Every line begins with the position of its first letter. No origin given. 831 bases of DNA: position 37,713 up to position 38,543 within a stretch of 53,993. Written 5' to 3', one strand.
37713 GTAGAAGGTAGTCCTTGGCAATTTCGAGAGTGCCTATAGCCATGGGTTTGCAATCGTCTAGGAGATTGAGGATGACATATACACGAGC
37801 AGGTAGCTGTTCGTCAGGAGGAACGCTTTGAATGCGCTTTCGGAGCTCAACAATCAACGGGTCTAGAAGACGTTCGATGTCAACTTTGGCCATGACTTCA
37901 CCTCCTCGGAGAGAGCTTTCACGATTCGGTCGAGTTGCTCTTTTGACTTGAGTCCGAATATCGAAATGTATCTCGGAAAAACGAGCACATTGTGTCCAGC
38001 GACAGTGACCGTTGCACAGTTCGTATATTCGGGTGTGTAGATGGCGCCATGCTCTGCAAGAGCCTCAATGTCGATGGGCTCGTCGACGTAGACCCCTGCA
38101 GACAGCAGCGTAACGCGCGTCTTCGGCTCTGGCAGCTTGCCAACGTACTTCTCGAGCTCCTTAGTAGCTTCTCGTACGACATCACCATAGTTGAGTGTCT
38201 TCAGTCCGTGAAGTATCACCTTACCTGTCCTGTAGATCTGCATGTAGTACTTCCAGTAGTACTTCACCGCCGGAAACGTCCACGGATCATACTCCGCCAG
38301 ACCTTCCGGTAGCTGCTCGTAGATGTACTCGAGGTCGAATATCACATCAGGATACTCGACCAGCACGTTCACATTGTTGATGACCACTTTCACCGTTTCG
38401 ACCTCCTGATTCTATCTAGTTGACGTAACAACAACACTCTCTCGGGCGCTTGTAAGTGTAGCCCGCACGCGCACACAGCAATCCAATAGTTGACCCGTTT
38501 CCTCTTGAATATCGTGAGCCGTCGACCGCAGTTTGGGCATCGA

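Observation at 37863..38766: Virus-encoded two-repeat TBP homologue followed by two small zinc-ribbon proteins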

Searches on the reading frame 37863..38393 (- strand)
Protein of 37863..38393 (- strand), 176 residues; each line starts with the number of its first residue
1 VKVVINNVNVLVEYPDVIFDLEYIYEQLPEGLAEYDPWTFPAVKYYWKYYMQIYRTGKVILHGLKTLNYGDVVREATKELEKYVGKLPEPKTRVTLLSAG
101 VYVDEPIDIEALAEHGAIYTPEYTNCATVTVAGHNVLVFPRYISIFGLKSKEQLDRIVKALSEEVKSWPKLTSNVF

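Call 3: search_protein_families(library=pfam, proteins=[window:37863-38393:-], max_evalue=1)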
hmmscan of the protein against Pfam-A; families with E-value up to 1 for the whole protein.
window:37863-38393:- (176 aa): 1 family
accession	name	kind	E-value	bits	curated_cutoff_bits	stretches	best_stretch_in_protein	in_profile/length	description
PF00352.27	TBP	-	1.3e-08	35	22.9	2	4-66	3-67/85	Transcription factor TFIID (or TATA-binding protein, TBP)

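Call 4: search_solved_structures(query=window:37863-38393:-, max_evalue=10, show_alignments=3)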
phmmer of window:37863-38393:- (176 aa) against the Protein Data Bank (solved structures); distinct sequences matched with E-value up to 10: 7.
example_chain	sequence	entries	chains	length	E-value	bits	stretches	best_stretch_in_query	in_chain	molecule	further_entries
2z8u_A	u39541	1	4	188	1.2e-05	28.5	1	7-167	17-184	TATA-box-binding protein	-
1pcz_A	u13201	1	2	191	4.7e-05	26.5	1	19-89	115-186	TATA-BINDING PROTEIN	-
1ais_A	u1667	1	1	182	8.6e-05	25.6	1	19-84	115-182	PROTEIN (TATA-BINDING PROTEIN)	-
1d3u_A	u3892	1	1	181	0.00019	24.5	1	19-83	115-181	TATA-BINDING PROTEIN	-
5ljw_A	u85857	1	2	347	0.54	13.2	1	77-126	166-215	Actin-like ATPase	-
5jyg_A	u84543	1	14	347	0.54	13.2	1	77-126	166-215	Actin-like ATPase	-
5ljv_A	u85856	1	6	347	0.54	13.2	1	77-126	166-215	Actin-like ATPase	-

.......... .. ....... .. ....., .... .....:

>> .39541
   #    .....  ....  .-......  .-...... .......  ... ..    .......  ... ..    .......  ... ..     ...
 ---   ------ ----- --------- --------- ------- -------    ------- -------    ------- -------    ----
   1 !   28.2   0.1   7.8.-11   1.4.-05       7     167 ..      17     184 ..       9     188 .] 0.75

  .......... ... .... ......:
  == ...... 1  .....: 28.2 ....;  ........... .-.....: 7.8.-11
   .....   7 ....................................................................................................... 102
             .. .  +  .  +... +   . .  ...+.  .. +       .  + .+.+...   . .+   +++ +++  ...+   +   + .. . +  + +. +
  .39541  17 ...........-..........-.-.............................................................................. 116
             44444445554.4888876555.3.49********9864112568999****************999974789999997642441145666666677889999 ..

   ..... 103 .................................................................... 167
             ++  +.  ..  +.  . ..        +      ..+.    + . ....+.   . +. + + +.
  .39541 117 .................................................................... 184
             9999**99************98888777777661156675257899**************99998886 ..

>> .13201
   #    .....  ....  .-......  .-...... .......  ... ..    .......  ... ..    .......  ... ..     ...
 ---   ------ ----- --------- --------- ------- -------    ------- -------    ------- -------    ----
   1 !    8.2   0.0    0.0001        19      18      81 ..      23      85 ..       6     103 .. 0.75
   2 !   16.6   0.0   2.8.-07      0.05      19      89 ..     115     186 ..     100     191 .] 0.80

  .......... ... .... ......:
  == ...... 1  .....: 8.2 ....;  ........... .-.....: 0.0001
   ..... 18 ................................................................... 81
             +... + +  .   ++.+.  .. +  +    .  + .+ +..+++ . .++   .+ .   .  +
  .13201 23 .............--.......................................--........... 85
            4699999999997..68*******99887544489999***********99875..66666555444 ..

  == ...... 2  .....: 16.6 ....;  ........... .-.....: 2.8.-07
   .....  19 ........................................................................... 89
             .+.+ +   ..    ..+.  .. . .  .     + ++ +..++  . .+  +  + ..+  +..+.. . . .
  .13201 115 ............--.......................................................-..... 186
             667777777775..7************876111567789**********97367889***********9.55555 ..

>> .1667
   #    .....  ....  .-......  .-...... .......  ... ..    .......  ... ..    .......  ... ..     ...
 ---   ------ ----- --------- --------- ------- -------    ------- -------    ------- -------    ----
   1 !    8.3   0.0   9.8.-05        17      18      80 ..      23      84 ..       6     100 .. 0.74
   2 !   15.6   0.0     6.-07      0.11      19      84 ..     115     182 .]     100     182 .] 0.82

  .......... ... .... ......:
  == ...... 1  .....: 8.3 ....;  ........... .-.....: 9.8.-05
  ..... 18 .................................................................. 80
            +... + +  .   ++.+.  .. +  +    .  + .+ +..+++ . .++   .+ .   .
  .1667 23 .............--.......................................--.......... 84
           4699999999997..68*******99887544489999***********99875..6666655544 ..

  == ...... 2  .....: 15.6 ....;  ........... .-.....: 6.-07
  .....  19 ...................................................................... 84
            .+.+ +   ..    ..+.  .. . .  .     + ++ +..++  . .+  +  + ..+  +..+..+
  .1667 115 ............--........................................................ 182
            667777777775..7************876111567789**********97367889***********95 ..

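Call 8: search_dna_similar(query=window:37863-38393:-, collection=phages, mode=protein, max_evalue=0.01)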
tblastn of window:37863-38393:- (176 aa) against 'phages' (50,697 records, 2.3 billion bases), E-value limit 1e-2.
No match.

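Call 10: find_homologous_proteins(query=window:37863-38393:-, max_evalue=0.001)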
Query window:37863-38393:- (176 aa): 4 proteins with E <= 0.001 among 66 candidates.
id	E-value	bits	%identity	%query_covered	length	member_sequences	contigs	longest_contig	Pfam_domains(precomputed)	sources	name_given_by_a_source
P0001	8.2e-113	392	100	100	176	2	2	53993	PF00352.28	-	-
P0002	1.8e-80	287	72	99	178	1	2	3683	PF00352.28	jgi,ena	-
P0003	9.6e-80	284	72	99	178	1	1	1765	PF00352.28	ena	-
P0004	2.0e-79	283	72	99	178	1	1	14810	PF00352.28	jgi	-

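Call 12: find_encoding_contigs(protein=P0004, flank=10000)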
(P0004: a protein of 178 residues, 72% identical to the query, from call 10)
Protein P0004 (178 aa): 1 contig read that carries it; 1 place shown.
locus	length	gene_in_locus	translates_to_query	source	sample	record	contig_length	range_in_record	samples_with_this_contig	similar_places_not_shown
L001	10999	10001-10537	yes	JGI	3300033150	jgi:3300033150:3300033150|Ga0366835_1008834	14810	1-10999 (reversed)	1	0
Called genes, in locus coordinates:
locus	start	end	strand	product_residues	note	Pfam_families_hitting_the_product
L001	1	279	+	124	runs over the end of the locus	-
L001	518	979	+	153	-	-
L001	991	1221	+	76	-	-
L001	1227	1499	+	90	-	-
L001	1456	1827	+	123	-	-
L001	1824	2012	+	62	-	-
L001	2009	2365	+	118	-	-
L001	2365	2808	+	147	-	-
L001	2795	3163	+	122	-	-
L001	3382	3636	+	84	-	-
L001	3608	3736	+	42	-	-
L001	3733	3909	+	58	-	-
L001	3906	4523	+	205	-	PF00075:RNase_H, PF13456:RVT_3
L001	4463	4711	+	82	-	-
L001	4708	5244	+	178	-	-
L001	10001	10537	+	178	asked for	PF00352:TBP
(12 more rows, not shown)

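Call 17: predict_structure(alignment_id=A1)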
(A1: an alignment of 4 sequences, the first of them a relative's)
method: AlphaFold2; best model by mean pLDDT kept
length: 176 residues; sequences in the alignment: 4
mean_pLDDT: 86.1   pTM: 0.75
mean pLDDT of the five models: 86.1, 85.2, 84.5, 84.5, 83.1
residues with pLDDT >= 90: 87; 70-90: 74; 50-70: 12; < 50: 3
segments of 3 or more residues with pLDDT < 50: 174-176
pLDDT, mean of each block of 10 residues (from residue 1): 86 93 94 84 92 93 80 92 93 75 89 78 75 91 87 89 91 53
secondary structure, 60 per line:
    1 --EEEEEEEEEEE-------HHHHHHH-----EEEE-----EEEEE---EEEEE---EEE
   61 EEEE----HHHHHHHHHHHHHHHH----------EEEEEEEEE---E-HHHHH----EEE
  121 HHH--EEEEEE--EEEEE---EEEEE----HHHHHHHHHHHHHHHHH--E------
elements in order: E3-13 H21-27 E33-36 E42-46 E50-54 E58-64 H69-84 E95-103 H109-113 E118-120 E126-131 E134-138 E142-146 H151-167

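Call 19: search_protein_representatives(alignment_id=A1)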
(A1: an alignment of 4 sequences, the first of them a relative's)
Query: 4 sequences, 178 profile positions. Proteins with E-value up to 0.001 (for the whole library): 111; up to 1e-10: 5; up to 1e-30: 2. The best 111 are listed.
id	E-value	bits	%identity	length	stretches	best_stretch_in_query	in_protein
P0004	1.5e-102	357.4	-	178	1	1-177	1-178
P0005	9.6e-33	130.0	-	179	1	1-173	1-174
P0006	2.3e-13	66.9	-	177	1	6-155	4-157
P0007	2.4e-11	60.3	-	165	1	1-169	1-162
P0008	5.7e-11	59.1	-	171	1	3-166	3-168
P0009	1.4e-10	57.8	-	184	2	48-172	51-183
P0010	7.4e-10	55.5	-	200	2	87-166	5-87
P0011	8.3e-10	55.3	-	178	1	1-157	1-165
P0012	1.8e-09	54.2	-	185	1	30-175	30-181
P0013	3.9e-09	53.1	-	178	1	4-166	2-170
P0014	9.2e-09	51.9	-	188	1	5-168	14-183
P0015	1.3e-08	51.4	-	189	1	16-167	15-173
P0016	1.7e-08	51.0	-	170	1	16-161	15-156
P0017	1.8e-08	51.0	-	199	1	16-168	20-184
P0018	3.6e-08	50.0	-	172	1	4-160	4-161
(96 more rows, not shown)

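Call 20: fold_search(model_id=the predicted structure, library=pdb)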
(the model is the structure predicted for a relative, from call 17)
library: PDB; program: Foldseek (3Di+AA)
matches with E <= 10: 686; with E <= 0.001: 44
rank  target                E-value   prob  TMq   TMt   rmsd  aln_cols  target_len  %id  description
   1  1tbp_A                4.3e-09  1.00  0.65  0.64   4.2       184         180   20  CRYSTAL STRUCTURE OF YEAST TATA-BINDING PROTEIN AND MODEL FOR INTERACTION WITH DNA (released 1994-01-31)
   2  1mp9_B                1.0e-08  1.00  0.67  0.63   3.9       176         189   22  TBP from a mesothermophilic archaeon, Sulfolobus acidocaldarius (released 2003-11-04)
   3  1mp9_A                1.2e-08  1.00  0.67  0.62   5.3       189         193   21  TBP from a mesothermophilic archaeon, Sulfolobus acidocaldarius (released 2003-11-04)
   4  8ffz_H                1.5e-08  1.00  0.65  0.39   4.5       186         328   20  TFIIIA-TFIIIC-Brf1-TBP complex bound to 5S rRNA gene (released 2023-06-21)
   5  1qn3_A                2.1e-08  1.00  0.69  0.66   3.3       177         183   23  Crystal structure of the C(-25) Adenovirus major late promoter TATA box variant bound to wild-type TBP (Arabidopsis th (released 2000-02-06)
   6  7o4i_O                2.1e-08  1.00  0.67  0.65   3.6       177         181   21  Yeast RNA polymerase II transcription pre-initiation complex with initial transcription bubble (released 2021-06-16)
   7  1qn7_A                2.3e-08  1.00  0.70  0.66   3.3       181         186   23  Crystal structure of the T(-27) Adenovirus major late promoter TATA box variant bound to wild-type TBP (Arabidopsis th (released 2000-02-07)
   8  1c9b_B                2.4e-08  1.00  0.68  0.67   3.7       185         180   18  CRYSTAL STRUCTURE OF A HUMAN TBP CORE DOMAIN-HUMAN TFIIB CORE DOMAIN COMPLEX BOUND TO AN EXTENDED, MODIFIED ADENOVIRAL (released 2000-01-10)
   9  8iue_U                2.5e-08  1.00  0.66  0.66   3.8       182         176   18  RNA polymerase III pre-initiation complex melting complex 1 (released 2023-05-24)
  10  6e24                  2.8e-08  1.00  0.70  0.58   3.4       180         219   20  Ternary structure of c-Myc-TBP-TAF1 (released 2019-10-02)
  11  6e16                  2.8e-08  1.00  0.70  0.57   3.5       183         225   20  Ternary structure of c-Myc-TBP-TAF1 (released 2019-10-02)
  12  1vok_A                3.0e-08  1.00  0.68  0.63   3.5       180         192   22  ARABIDOPSIS THALIANA TBP (DIMER) (released 1996-11-08)
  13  1vok_B                3.2e-08  1.00  0.65  0.61   3.8       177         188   23  ARABIDOPSIS THALIANA TBP (DIMER) (released 1996-11-08)
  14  1ytb_A                3.3e-08  1.00  0.67  0.66   3.5       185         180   20  CRYSTAL STRUCTURE OF A YEAST TBP/TATA-BOX COMPLEX (released 1995-01-26)
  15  1qn5_B                3.7e-08  1.00  0.68  0.65   3.3       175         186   23  Crystal structure of the G(-26) Adenovirus major late promoter TATA box variant bound to wild-type TBP (Arabidopsis th (released 2000-02-07)
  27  2z8u_B                9.0e-08  1.00  0.64  0.64   4.2       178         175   25  Methanococcus jannaschii TBP (released 2008-08-26)
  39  2z8u_P                2.2e-07  1.00  0.62  0.63   4.5       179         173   27  Methanococcus jannaschii TBP (released 2008-08-26)
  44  2z8u_A                1.5e-06  1.00  0.55  0.57   6.4       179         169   24  Methanococcus jannaschii TBP (released 2008-08-26)
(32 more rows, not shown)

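Call 22: find_related_loci(query=A1, collection=viral_contigs, flank=10000)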
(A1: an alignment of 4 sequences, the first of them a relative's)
Query A1 (176 aa) in viral_contigs; peptide patterns used: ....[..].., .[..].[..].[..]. (x = any residue, [..] = any of these).
58 stretches matched a pattern, but none encodes a relative of the query by tblastn (E <= 1e-3).

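Call 34: find_homologous_proteins(query=A2, max_evalue=0.001)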
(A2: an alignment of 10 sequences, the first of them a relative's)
Query A2 (10 sequences) (176 aa, profile of the alignment): 22 proteins with E <= 0.001 among 3163 candidates.
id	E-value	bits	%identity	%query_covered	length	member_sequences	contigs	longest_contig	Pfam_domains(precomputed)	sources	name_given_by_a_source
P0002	5.5e-72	259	72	99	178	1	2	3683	PF00352.28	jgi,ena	-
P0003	2.8e-71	257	72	99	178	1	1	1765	PF00352.28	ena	-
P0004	2.7e-69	250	72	99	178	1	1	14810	PF00352.28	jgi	-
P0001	4.1e-66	240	100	100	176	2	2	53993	PF00352.28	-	-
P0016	1.3e-58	215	25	95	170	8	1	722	PF00352.28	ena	-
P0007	4.0e-50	188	28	85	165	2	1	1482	PF00352.28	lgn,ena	-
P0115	1.0e-44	170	29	83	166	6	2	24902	PF00352.28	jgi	jgi:TATA-box binding protein (TBP) (component of TFIID and TFIIIB)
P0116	1.2e-25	108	31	59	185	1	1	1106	PF00352.28,PF11858.15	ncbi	-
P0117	8.5e-23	99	30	31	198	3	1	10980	PF00352.28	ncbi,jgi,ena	-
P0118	1.7e-21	95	24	27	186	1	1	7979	PF00352.28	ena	-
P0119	1.0e-20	92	39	24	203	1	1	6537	PF00352.28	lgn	-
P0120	2.8e-17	81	34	39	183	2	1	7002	PF00352.28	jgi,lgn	jgi:transcription initiation factor TFIID TATA-box-binding protein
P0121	1.3e-16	79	35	22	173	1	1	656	PF00352.28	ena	-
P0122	5.9e-15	73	31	51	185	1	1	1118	PF00352.28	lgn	-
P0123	7.9e-15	73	32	35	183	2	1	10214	PF00352.28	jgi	-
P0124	1.5e-14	72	24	19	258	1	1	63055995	PF00352.28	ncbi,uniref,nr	ncbi:hypothetical protein LAZ67_23001608 [Cordylochernes scorpioides]|uniref:TATA-box binding protei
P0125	2.2e-13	68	37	38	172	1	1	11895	PF00352.28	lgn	-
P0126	1.9e-12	65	27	52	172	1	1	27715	PF00352.28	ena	-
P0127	2.1e-10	58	35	11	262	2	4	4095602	PF00352.28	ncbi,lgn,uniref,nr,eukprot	ncbi:TFIID-like protein, putative [Trypanosoma equiperdum]|uniref:TATA box-binding protein-like 1 n=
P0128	6.4e-5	41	40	25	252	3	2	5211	PF00352.28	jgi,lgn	jgi:TATA-box binding protein (TBP) (component of TFIID and TFIIIB)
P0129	8.0e-5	40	31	20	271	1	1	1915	PF00352.28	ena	-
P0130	8.5e-4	37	25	74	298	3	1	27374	PF00352.28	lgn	-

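Call 35: find_encoding_contigs(protein=P0001, flank=2000, max_places=4)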
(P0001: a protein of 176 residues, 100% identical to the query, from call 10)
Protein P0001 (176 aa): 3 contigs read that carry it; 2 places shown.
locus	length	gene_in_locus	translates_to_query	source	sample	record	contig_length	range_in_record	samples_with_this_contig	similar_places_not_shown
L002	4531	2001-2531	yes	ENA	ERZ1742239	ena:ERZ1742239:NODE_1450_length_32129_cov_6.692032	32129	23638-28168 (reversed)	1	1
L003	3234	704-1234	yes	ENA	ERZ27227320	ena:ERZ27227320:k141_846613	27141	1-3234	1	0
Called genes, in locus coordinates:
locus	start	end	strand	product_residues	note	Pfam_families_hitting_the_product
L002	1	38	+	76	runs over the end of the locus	-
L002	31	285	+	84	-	-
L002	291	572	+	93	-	-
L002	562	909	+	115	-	-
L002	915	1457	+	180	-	PF13521:AAA_28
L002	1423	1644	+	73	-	-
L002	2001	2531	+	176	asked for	PF00352:TBP (faint)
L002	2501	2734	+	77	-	-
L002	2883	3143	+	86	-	PF01978:TrmB (weak), PF12802:MarR_2 (weak), PF12840:HTH_20 (weak)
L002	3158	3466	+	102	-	-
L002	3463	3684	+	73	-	-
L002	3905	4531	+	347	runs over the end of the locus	-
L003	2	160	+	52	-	?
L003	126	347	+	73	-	-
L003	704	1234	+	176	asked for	PF00352:TBP (faint)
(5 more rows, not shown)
